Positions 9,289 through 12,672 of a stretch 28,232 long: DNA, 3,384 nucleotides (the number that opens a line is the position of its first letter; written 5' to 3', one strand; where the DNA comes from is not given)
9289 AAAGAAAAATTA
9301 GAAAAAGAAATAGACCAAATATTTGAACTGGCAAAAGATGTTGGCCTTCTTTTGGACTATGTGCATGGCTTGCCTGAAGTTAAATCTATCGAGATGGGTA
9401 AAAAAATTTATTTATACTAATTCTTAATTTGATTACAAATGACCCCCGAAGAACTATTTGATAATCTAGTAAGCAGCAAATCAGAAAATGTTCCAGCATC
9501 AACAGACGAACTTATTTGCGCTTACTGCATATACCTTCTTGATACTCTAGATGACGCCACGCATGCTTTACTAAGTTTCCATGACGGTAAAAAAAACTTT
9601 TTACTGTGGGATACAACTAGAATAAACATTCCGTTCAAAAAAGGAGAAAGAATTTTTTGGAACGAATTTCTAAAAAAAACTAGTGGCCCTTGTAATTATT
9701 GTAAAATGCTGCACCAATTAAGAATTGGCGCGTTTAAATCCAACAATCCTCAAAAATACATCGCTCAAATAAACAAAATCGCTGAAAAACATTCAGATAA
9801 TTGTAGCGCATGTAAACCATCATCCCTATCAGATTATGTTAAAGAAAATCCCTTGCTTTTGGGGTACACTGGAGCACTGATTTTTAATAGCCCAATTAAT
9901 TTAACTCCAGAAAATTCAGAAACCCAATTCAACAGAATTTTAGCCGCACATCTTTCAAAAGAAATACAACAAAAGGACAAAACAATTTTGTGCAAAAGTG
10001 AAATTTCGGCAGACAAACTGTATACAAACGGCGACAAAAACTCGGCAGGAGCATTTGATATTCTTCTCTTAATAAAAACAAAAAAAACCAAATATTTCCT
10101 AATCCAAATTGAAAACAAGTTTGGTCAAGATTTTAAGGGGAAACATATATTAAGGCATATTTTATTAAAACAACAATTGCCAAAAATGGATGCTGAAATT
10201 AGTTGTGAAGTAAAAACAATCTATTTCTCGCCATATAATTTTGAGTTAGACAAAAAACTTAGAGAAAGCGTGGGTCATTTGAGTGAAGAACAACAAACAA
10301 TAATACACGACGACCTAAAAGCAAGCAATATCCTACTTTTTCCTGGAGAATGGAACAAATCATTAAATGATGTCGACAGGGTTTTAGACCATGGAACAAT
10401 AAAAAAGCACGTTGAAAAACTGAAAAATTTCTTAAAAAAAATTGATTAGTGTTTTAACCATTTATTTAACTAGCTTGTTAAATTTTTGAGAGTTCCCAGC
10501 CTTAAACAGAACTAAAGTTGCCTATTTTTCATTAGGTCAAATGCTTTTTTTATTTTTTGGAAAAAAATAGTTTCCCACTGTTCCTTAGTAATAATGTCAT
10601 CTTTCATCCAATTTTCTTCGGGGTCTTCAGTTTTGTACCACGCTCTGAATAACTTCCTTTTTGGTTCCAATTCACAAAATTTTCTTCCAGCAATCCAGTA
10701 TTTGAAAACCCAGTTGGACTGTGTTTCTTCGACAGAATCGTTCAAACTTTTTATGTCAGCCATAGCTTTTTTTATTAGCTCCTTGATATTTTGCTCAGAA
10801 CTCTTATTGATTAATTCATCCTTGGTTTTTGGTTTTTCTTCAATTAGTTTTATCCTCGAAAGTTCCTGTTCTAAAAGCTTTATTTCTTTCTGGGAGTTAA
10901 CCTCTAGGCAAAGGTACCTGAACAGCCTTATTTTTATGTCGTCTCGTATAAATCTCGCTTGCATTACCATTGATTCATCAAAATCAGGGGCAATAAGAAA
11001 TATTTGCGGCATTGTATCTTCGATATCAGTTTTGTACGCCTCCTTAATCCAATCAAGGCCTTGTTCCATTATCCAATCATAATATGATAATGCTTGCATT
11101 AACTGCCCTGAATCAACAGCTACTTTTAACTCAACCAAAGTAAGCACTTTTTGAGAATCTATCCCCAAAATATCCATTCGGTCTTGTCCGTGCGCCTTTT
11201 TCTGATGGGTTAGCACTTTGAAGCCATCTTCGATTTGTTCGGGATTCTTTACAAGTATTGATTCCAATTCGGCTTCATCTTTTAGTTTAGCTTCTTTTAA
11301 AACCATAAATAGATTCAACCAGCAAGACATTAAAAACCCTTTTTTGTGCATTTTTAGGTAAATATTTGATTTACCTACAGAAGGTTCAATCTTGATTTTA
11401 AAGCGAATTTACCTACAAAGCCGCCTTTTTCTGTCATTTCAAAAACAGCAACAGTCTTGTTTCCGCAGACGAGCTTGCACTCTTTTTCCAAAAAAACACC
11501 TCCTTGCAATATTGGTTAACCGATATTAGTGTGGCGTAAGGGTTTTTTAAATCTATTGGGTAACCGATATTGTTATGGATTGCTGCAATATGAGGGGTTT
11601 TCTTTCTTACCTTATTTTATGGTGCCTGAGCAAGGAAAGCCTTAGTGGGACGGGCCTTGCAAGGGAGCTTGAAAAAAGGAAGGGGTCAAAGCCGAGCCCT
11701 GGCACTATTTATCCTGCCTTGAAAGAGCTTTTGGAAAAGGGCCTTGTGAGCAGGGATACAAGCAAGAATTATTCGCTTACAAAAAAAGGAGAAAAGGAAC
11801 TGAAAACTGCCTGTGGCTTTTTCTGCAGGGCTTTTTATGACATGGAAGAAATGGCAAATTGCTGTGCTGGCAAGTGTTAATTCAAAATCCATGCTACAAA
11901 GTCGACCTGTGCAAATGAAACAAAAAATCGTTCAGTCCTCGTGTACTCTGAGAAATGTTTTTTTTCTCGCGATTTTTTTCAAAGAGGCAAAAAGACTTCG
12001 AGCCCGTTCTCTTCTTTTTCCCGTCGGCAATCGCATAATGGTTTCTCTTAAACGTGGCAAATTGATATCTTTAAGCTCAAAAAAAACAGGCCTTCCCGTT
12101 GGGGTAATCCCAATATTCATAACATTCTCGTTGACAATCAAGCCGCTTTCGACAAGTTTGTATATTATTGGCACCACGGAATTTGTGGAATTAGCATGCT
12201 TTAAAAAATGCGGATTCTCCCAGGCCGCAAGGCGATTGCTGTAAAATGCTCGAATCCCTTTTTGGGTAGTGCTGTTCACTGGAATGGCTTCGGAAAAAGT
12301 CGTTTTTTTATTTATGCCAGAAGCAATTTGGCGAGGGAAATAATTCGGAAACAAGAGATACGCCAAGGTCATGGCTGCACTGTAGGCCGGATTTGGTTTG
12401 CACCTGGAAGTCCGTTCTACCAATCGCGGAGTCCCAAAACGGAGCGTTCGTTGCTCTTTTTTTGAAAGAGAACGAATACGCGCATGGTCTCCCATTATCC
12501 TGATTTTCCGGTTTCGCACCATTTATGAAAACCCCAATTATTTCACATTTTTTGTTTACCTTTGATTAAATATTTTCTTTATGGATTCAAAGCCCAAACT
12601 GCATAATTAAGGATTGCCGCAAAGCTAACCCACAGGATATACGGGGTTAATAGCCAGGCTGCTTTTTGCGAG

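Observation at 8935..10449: Two-gene cassette: SocA/Panacea-like protein plus Zn-ribbon/PD-(D/E)xK nuclease, a candidate uncharacterised toxin-antitoxin or defence module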

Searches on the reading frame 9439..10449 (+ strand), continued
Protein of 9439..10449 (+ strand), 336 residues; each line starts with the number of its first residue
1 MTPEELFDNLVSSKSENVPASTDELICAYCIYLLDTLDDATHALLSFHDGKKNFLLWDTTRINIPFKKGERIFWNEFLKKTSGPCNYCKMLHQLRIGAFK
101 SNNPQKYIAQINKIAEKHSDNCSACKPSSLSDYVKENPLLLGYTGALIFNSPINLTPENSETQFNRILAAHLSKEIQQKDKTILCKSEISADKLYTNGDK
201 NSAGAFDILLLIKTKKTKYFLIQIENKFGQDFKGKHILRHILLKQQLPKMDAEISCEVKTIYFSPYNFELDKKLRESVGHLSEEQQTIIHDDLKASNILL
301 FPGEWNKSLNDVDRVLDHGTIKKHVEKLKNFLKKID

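Call 58: search_protein_families(library=padloc, proteins=[L004:9493-9966:+, L004:10001-11020:+, L004:11038-12102:-, L004:8756-9421:-, L003:23-487:+, L009:318-833:+, L001:846-1334:+], max_evalue=0.01)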
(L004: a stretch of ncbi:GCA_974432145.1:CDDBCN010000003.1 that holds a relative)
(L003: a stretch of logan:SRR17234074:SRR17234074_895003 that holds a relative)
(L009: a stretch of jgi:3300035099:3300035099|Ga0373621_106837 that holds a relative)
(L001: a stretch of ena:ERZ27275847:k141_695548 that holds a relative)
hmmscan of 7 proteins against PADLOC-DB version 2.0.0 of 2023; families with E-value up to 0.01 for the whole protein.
L004:9493-9966:+ (158 aa): 1 family
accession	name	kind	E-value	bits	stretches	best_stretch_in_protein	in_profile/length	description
PDLC04505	PDC-M19A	-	0.00029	18.4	1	28-97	15-78/294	-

L004:10001-11020:+ (340 aa): 0 families

L004:11038-12102:- (354 aa): 1 family
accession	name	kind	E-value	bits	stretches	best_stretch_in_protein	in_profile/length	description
PDLC01973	CARF_m1--CARF_PIN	-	1.9e-07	28.5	1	82-311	248-454/465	-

L004:8756-9421:- (221 aa): 6 families
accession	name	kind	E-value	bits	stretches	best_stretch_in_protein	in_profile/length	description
PDLC01250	Cas4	-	1.2e-08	33.4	1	6-166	2-121/168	"CAS-I,CAS-II,CAS-III,CAS-IV,CAS-V,CAS-VI; acquisition_associated"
PDLC00944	Cas4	-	7e-07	27.6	1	67-213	33-172/177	Cas4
PDLC02087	Cas4b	-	4.6e-06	24.9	1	98-160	73-133/189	-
PDLC00943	Cas4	-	2e-05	22.7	1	104-212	72-173/180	CRISPR-associated protein Cas4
PDLC01447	Cas4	-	2.3e-05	22.9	1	5-202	5-137/161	"CAS-I,CAS-II,CAS-III,CAS-IV,CAS-V,CAS-VI; acquisition_associated"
PDLC00059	DruK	-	0.007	13.6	0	99-149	126-174/326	PD-(D/E)XK nuclease superfamily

L003:23-487:+ (155 aa): 2 families
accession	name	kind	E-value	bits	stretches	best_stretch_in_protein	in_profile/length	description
PDLC04505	PDC-M19A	-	6.5e-06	23.8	1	29-91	19-75/294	-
PDLC02990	DarG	-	0.00099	16.7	1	19-127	170-269/329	-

L009:318-833:+ (172 aa): 1 family
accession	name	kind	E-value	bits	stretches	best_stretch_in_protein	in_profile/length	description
PDLC02990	DarG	-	0.0021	15.6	1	36-126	170-254/329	-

L001:846-1334:+ (163 aa): 2 families
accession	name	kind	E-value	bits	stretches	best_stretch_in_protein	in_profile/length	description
PDLC04505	PDC-M19A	-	6.2e-05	20.6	1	37-99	17-73/294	-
PDLC02990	DarG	-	0.00038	18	1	27-121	171-254/329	-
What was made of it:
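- PADLOC candidate-defence profile PDC-M19A weakly matches the Panacea core of the family (E 6.5e-6 for the L003 partner, call 58).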

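Call 63: fold_search(model_id=the predicted structure, library=viral)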
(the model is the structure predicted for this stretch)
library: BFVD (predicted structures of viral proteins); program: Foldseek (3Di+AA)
matches with E <= 10: 547; with E <= 0.001: 1
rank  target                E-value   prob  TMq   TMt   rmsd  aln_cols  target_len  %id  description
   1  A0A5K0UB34            4.6e-04  0.80  0.18  0.16  23.2       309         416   10  Uncharacterized protein [Yasminevirus sp. GU-2018]
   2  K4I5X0                1.7e-03  0.99  0.23  0.33   9.1       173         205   12  Uncharacterized protein [Salmonella phage STML-198]
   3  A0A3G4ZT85            1.8e-03  0.99  0.25  0.34   8.2       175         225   17  Uncharacterized protein [Edafosvirus sp.]
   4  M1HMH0                4.3e-03  0.91  0.26  0.30  14.6       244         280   13  (no name in the UniProt tables at hand)
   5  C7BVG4                4.5e-03  0.87  0.26  0.34  13.4       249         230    8  Hypothetical cyanophage protein [Synechococcus phage S-RSM4]
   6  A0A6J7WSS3            5.1e-03  0.96  0.21  0.40   9.7       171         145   12  Uncharacterized protein [uncultured Caudovirales phage]
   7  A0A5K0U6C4            7.1e-03  0.84  0.20  0.14  16.0       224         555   12  Uncharacterized protein [Yasminevirus sp. GU-2018]
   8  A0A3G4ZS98            7.5e-03  0.15  0.11  0.09  20.7       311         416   11  IS4 family transposase [Barrevirus sp.]
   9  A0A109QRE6            7.9e-03  0.14  0.13  0.07  27.1       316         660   14  Nucleocapsid protein [Glossina hytrovirus (isolate Glossina pallidipes/Ethiopia/Seibersdorf/-)]
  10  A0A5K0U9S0            8.9e-03  0.12  0.12  0.12  20.9       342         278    9  Transposase IS4-like domain-containing protein [Yasminevirus sp. GU-2018]
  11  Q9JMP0                9.9e-03  0.41  0.15  0.09  22.0       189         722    9  (no name in the UniProt tables at hand)
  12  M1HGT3                1.0e-02  0.90  0.22  0.17  10.5       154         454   13  (no name in the UniProt tables at hand)
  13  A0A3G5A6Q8            1.1e-02  0.93  0.25  0.26   7.3       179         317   16  Uncharacterized protein [Hyperionvirus sp.]
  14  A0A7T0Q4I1            1.4e-02  0.69  0.20  0.07  15.1       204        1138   11  RNA-dependent RNA polymerase (Fragment) [Hemipteran phasma-related virus OKIAV245]
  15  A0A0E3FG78            1.5e-02  0.44  0.20  0.21  13.5       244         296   11  Uncharacterized protein [Synechococcus phage ACG-2014i]
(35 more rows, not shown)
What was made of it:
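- On PD-(D/E)xK nuclease superfamily: BFVD gave weak hits, some annotated PD-(D/E)XK (call 63).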

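Call 90: find_related_loci(query=A5, collection=viral_contigs, flank=4000)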
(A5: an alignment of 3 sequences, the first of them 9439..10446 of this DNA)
Query A5 (336 aa) in viral_contigs; peptide patterns used: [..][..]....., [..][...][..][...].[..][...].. (x = any residue, [..] = any of these).
195 stretches matched a pattern, but none encodes a relative of the query by tblastn (E <= 1e-3).

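Call 91: search_dna_similar(query=window:9439-10446:+, collection=phages, mode=protein, max_evalue=1, max_rows=10)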
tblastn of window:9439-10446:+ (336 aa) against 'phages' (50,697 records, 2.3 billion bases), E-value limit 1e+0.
No match.

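Call 95: list_cluster_members(proteins=[P0004, L004:9493-9966:+, L010:4453-5547:+, L010:3884-4453:+, L010:3992-4453:+, P0003, P0006])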
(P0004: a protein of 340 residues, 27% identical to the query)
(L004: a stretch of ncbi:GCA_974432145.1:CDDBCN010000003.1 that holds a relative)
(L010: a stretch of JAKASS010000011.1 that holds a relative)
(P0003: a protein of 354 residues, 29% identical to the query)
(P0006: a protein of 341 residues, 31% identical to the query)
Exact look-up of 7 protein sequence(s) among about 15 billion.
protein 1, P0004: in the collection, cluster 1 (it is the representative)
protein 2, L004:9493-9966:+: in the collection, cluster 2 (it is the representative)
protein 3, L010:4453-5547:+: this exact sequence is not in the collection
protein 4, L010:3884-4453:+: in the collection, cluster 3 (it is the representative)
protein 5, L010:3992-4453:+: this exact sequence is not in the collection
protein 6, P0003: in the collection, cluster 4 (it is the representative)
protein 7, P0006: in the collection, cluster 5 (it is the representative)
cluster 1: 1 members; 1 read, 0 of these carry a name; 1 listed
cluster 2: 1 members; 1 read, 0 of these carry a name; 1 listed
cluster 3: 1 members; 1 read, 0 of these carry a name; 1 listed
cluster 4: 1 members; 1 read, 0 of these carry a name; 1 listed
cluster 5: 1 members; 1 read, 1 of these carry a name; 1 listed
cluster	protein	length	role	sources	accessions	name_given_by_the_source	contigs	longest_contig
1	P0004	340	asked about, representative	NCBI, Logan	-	-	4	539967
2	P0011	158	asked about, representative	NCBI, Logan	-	-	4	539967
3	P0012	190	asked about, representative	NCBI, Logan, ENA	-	-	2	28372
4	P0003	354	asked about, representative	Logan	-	-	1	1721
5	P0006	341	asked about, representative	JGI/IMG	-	hypothetical protein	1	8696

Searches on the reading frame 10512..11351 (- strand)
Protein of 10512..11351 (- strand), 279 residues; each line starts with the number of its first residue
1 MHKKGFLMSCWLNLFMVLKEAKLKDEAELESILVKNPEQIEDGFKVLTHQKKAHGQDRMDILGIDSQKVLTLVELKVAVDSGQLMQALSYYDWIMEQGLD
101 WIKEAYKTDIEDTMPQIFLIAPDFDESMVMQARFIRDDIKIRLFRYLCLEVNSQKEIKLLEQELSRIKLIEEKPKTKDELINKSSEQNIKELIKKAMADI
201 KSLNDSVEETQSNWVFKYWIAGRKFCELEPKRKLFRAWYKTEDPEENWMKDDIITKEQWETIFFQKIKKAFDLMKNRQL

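Call 3: search_protein_families(library=pfam, proteins=[window:10512-11351:-], max_evalue=1)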
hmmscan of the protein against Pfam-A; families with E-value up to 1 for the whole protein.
window:10512-11351:- (279 aa): 1 family
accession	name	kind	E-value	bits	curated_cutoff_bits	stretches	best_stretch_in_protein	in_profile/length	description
PF01939.22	NucS_C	-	0.00025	21.4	24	1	26-78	2-53/124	Endonuclease NucS C-terminal domain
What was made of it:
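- Checked: The convergent downstream gene 10512-11351 (-) resembles NucS_C (formerly DUF91), but at 21.4 bits it is below Pfam's 24-bit cutoff (call 3).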

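Call 4: search_protein_families(library=padloc, proteins=[window:10512-11351:-], max_evalue=1)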
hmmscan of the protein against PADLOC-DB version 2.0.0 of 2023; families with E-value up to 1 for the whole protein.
window:10512-11351:- (279 aa): 5 families
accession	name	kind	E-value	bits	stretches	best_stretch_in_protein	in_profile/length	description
PDLC04946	PDC-S18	-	1.3e-10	38.9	1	56-230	73-260/365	-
PDLC04916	PDC-S11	-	1.6e-10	38.6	1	18-110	17-110/358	-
PDLC04944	PDC-S18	-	8.5e-08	29.9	1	18-104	15-101/307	-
PDLC04915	PDC-S11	-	1.6e-06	25.6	1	18-111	19-115/379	-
PDLC04909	PDC-S11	-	1.4e-05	22.9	1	19-109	20-113/347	-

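Call 5: search_protein_families(library=ncbifam, proteins=[window:10512-11351:-], max_evalue=1)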
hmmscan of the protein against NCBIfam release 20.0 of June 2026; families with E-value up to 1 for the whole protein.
window:10512-11351:- (279 aa): 1 family
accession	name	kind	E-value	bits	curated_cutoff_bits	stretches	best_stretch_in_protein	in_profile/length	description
NF003270.0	PRK04247.1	equivalog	5.4e-08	32.2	216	1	24-94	128-198/250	endonuclease NucS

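Call 6: search_protein_families(library=phrogs, proteins=[window:10512-11351:-], max_evalue=1)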
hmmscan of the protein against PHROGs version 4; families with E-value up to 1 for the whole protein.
window:10512-11351:- (279 aa): 1 family
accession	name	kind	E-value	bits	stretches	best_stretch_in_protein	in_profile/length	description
phrog_7386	-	unknown function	0.0033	18.6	1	187-227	31-71/96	-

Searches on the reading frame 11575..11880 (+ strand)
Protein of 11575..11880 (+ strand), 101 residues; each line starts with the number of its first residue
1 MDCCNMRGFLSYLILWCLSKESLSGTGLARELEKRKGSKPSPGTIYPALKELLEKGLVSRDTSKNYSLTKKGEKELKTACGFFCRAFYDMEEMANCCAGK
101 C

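Call 3: search_protein_families(library=pfam, proteins=[window:11575-11880:+], max_evalue=1)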
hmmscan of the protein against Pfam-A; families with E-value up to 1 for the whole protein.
window:11575-11880:+ (101 aa): 13 families
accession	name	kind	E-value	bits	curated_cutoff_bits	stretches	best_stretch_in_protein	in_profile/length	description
PF03551.20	PadR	-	2.4e-10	40.7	27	1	14-77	1-74/75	Transcriptional regulator PadR-like family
PF08461.16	HTH_12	-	0.00034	20.9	21.4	1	15-76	4-66/66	Ribonuclease R winged-helix domain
PF14947.12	HTH_45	-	0.001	19.5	25.5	1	49-78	40-68/77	Winged helix-turn-helix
PF25213.1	HVO_A0261_N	-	0.0061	16.8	35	1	41-73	37-68/86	HVO_A0261 N-terminal domain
PF02334.22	RTP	-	0.0074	17.2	26.7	1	7-65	7-68/113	Replication terminator protein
PF01978.25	TrmB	-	0.016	15.5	25.6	1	41-64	35-58/68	Sugar-specific transcriptional regulator TrmB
PF14277.12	DUF4364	-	0.019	15.2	26.9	1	48-77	39-71/162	Domain of unknown function (DUF4364)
PF01047.28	MarR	-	0.02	15.2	24.6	1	41-64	30-53/59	MarR family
PF22194.2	F-93_WHD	-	0.074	13.6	28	1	41-72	28-62/62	F-93, winged-helix domain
PF07381.18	EarA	-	0.084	13.1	22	0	46-74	53-85/90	EarA-like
PF03965.22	Penicillinase_R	-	0.099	13.4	22.6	1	27-64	22-57/115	Penicillinase repressor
PF22381.2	Staph_reg_Sar_Rot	-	0.11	13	27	1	12-64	17-64/85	Transcriptional regulator SarA/Rot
PF14338.12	Mrr_N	-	0.19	12.4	29.5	1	47-77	56-86/87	Mrr N-terminal domain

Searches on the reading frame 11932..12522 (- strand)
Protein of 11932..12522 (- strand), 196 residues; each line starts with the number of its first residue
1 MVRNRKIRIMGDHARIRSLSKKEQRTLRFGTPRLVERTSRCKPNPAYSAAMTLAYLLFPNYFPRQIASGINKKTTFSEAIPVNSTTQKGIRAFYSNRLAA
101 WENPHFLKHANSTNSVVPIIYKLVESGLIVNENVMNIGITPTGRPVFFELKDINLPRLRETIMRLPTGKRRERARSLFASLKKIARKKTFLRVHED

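Call 3: search_protein_families(library=pfam, proteins=[window:11932-12522:-], max_evalue=1)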
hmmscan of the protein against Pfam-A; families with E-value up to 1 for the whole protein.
window:11932-12522:- (196 aa): 0 families

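Call 5: search_protein_families(library=ncbifam, proteins=[window:11932-12522:-], max_evalue=1)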
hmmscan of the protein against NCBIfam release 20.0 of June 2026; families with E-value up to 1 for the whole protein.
window:11932-12522:- (196 aa): 1 family
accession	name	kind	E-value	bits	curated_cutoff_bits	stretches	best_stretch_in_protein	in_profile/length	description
NF011305.0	PRK14716.1-3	equivalog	0.13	11.3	409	1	60-122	297-355/486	glycosyl transferase family protein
